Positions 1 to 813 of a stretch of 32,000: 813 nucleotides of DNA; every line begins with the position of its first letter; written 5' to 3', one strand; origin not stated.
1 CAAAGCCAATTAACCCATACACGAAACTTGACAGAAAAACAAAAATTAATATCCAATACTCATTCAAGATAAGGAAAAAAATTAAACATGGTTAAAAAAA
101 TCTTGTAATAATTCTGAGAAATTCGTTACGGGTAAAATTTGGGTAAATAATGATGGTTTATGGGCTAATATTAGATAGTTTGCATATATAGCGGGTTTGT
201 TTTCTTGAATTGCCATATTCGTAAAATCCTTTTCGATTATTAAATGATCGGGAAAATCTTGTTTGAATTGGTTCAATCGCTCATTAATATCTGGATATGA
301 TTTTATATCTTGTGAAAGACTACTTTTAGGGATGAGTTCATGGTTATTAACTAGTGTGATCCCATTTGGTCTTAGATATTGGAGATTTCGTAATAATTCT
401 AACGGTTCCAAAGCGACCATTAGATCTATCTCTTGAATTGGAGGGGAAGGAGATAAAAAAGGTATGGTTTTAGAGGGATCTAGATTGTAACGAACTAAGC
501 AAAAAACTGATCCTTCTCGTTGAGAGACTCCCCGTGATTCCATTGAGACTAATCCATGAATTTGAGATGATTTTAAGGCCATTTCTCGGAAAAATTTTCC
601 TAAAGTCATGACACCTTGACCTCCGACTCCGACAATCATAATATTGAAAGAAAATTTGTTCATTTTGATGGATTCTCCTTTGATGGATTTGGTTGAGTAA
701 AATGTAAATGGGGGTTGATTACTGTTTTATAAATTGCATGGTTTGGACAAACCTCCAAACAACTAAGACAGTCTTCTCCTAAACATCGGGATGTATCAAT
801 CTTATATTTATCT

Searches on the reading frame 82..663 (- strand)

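Call 10: search_protein_families(library=pfam, proteins=[window:82-663:-], max_evalue=0.001)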
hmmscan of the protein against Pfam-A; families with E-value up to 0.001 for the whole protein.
window:82-663:- (193 aa): 1 family
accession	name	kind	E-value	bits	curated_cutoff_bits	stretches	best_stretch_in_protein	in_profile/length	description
PF01558.24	POR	-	5.5e-14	53.1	27.4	1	14-167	1-133/173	Pyruvate ferredoxin/flavodoxin oxidoreductase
